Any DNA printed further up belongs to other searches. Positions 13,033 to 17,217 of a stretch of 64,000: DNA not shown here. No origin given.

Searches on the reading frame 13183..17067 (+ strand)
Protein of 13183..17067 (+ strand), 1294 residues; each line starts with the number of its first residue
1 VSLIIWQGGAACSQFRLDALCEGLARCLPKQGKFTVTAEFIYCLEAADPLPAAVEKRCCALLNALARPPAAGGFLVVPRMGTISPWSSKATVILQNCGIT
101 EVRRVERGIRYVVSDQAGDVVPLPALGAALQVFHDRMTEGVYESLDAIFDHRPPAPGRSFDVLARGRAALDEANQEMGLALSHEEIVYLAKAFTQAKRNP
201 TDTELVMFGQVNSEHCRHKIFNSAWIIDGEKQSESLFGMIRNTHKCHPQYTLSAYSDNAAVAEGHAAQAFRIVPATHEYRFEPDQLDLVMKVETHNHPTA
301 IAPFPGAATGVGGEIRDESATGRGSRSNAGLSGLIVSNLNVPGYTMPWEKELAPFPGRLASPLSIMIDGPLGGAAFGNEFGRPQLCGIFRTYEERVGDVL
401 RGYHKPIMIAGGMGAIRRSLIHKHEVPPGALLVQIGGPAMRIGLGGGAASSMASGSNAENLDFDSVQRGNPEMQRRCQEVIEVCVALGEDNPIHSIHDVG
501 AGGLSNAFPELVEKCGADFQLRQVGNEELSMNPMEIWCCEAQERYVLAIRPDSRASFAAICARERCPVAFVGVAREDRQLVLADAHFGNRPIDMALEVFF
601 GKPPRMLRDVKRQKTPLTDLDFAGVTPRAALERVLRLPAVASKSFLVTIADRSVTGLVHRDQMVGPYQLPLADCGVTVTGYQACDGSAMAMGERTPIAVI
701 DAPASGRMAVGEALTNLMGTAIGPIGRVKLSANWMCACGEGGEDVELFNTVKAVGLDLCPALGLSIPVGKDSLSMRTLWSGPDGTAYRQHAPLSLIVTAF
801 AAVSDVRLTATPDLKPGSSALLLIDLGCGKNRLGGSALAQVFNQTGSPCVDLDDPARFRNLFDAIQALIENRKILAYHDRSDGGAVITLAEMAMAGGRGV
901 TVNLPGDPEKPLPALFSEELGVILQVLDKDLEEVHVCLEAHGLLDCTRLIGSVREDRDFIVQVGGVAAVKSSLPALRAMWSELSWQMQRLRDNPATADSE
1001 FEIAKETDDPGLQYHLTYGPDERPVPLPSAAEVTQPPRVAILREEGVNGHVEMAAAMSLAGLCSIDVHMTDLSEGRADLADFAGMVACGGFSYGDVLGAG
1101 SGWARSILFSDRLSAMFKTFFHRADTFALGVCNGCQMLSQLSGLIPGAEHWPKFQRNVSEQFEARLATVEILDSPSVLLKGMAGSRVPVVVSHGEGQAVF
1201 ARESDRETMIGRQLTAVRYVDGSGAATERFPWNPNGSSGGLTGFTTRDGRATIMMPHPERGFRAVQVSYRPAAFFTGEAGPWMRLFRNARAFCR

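Call 12: search_protein_families(library=pfam, proteins=[window:13183-17067:+])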
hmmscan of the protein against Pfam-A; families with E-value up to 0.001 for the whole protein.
window:13183-17067:+ (1294 aa): 5 families
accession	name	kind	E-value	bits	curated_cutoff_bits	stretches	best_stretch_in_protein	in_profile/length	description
PF13507.12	GATase_5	-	1.7e-97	326.1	27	1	1037-1293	2-260/260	CobB/CobQ-like glutamine amidotransferase domain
PF22689.1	FGAR-AT_PurM_N-like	-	2.2e-73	245.7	27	1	642-802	1-160/160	FGAR-AT PurM_N-like domain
PF02769.27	AIRS_C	-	6.9e-45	153.4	23.1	2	428-581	2-152/156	AIR synthase related protein, C-terminal domain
PF18076.6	FGAR-AT_N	-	1.3e-24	86.9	26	1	39-146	1-109/115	Formylglycinamide ribonucleotide amidotransferase N-terminal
PF18072.6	FGAR-AT_linker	-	2.1e-21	76.6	26.6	1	170-219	1-50/50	Formylglycinamide ribonucleotide amidotransferase linker domain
